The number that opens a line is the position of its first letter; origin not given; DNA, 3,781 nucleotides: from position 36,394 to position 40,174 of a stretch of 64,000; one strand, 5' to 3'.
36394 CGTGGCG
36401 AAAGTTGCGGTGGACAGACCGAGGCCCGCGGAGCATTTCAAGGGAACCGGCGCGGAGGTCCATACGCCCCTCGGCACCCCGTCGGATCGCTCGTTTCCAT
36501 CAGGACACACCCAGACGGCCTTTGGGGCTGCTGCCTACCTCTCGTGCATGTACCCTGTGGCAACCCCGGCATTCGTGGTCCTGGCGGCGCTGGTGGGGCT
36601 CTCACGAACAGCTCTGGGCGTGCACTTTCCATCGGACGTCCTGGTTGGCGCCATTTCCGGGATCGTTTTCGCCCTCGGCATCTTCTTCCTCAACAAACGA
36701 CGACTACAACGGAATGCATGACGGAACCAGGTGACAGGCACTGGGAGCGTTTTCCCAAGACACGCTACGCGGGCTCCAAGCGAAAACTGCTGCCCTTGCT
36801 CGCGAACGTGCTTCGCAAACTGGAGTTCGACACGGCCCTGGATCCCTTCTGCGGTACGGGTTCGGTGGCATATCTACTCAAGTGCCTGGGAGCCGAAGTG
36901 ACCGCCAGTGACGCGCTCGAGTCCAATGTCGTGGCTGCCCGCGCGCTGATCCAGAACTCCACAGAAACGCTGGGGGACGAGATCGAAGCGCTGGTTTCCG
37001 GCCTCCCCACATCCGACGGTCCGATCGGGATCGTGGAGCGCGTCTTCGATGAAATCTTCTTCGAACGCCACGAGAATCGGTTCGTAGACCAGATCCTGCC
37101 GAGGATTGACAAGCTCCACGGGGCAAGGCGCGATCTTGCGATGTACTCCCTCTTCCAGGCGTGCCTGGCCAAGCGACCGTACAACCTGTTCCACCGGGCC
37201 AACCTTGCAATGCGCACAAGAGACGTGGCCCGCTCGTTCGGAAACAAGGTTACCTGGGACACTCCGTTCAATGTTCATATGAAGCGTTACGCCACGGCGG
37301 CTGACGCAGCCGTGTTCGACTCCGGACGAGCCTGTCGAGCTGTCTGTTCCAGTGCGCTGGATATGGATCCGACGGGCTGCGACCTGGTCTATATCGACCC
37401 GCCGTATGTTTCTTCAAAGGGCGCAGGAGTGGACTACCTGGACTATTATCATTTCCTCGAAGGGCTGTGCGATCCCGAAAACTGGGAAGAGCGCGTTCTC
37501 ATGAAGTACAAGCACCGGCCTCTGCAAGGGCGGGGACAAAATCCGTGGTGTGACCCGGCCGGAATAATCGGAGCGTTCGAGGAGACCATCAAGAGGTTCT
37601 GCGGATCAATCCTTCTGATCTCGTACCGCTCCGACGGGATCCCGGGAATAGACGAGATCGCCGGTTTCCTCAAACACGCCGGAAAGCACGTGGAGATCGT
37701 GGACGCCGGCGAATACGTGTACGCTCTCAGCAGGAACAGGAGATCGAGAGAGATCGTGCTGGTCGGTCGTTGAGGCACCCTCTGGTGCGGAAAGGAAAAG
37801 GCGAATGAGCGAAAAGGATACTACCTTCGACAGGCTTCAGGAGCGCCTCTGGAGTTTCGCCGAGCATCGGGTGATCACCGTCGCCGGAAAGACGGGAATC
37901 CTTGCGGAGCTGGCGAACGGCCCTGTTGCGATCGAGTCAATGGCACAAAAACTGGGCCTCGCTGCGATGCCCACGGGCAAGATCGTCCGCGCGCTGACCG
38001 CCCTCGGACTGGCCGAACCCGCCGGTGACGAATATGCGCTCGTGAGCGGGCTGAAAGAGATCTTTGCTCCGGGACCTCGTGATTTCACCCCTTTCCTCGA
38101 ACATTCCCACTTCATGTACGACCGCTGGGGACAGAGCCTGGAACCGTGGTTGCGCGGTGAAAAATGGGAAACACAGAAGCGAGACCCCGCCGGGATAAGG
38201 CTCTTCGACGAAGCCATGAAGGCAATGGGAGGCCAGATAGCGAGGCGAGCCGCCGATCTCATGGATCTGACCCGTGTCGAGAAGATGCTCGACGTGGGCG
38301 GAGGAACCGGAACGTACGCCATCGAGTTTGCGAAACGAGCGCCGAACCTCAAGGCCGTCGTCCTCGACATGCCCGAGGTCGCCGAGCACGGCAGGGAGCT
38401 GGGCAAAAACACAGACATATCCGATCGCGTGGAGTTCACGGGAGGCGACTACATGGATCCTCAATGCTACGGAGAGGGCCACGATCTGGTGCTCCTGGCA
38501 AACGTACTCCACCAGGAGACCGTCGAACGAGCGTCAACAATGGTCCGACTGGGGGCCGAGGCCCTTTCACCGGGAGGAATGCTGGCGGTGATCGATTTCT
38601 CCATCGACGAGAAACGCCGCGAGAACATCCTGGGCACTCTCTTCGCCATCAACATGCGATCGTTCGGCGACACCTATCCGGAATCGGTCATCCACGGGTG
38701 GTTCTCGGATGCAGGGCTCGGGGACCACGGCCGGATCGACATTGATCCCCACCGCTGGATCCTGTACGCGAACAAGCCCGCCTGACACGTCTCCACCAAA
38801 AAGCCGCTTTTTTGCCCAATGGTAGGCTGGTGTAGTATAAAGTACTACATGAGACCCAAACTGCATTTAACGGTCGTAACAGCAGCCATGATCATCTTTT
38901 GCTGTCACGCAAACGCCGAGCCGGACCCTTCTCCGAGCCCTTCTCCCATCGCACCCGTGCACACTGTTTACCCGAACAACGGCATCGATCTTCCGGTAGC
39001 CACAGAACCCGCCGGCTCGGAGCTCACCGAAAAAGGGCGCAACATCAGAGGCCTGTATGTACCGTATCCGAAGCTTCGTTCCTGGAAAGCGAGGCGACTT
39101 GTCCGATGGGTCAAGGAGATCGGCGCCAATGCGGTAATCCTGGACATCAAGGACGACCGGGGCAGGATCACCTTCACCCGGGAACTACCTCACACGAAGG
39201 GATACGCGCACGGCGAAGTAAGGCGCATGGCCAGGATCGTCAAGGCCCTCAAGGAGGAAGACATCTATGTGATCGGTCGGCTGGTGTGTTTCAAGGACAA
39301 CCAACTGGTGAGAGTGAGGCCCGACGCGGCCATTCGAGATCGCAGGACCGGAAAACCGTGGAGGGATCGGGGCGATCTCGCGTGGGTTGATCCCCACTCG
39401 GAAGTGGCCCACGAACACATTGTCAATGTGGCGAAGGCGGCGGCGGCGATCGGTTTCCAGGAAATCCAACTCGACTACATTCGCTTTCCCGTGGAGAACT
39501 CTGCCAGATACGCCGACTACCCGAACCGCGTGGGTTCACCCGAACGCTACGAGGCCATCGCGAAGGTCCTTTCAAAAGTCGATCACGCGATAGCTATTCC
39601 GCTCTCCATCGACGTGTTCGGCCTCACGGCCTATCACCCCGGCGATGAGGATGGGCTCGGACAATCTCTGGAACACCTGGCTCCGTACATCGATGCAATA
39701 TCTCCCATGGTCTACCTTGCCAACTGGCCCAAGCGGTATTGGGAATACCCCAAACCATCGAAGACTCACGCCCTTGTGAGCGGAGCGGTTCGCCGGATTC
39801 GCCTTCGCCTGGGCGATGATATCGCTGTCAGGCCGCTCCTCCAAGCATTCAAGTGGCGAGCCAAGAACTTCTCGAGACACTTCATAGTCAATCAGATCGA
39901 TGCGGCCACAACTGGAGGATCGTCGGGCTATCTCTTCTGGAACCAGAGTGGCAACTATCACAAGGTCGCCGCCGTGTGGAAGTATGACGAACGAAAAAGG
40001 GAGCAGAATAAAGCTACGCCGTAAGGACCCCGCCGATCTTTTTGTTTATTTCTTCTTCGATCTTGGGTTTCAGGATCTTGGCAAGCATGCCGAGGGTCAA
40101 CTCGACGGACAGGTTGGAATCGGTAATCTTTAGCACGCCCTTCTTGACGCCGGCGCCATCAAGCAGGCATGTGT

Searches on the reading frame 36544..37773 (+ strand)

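Call 78: search_protein_families(library=pfam, proteins=[window:36544-37773:+], max_evalue=0.001)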
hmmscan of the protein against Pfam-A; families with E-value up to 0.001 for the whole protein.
window:36544-37773:+ (409 aa): 2 families
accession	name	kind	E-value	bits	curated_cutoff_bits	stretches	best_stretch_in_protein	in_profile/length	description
PF02086.21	MethyltransfD12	-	2.2e-16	60.8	22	1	75-293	1-191/253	D12 class N6 adenine-specific DNA methyltransferase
PF03602.21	Cons_hypoth95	-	0.00091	19.4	24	0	92-143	39-88/182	Conserved hypothetical protein 95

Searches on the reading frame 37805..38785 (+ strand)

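Call 78: search_protein_families(library=pfam, proteins=[window:37805-38785:+], max_evalue=0.001)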
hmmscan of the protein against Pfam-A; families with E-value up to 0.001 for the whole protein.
window:37805-38785:+ (326 aa): 8 families
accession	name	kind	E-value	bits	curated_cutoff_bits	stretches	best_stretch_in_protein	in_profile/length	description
PF00891.24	Methyltransf_2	-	2.7e-22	79.6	22.3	1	120-285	25-187/210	O-methyltransferase domain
PF13649.12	Methyltransf_25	-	2.2e-08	35.1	27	1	162-258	2-97/97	Methyltransferase domain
PF13847.12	Methyltransf_31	-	7.3e-07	29.4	27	1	159-268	5-115/145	Methyltransferase domain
PF08242.18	Methyltransf_12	-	2.2e-06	28.7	30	1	162-260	1-98/98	Methyltransferase domain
PF05175.20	MTS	-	7.1e-05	23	23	1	157-263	31-139/170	Methyltransferase small domain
PF08241.18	Methyltransf_11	-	0.00011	23.2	21.2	1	162-261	1-94/95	Methyltransferase domain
PF13489.12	Methyltransf_23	-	0.00025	21.3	27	1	152-305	16-159/164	Methyltransferase domain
PF01209.24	Ubie_methyltran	-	0.00025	20.9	20.1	1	150-267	40-156/233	ubiE/COQ5 methyltransferase family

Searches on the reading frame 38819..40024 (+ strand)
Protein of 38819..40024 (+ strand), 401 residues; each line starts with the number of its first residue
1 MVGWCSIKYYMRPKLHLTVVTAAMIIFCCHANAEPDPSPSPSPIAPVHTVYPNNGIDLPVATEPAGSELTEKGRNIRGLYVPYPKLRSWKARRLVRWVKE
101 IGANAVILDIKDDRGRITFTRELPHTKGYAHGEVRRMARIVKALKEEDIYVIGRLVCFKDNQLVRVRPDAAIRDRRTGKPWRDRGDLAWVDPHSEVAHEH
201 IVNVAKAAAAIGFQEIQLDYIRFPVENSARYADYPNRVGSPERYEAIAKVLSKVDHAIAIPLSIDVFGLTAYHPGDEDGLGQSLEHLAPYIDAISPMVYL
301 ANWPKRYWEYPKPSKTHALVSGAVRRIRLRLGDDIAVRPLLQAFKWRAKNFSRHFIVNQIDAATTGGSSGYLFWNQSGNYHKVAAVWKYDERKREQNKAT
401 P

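Call 78: search_protein_families(library=pfam, proteins=[window:38819-40024:+], max_evalue=0.001)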
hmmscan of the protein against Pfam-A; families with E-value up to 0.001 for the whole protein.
window:38819-40024:+ (401 aa): 2 families
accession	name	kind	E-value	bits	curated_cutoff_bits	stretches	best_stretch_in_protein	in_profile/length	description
PF13200.12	DUF4015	-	2.8e-72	243.9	27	1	78-380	1-313/313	Putative glycosyl hydrolase domain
PF14871.12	GHL6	-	9e-05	23.1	35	1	91-180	2-93/132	Hypothetical glycosyl hydrolase 6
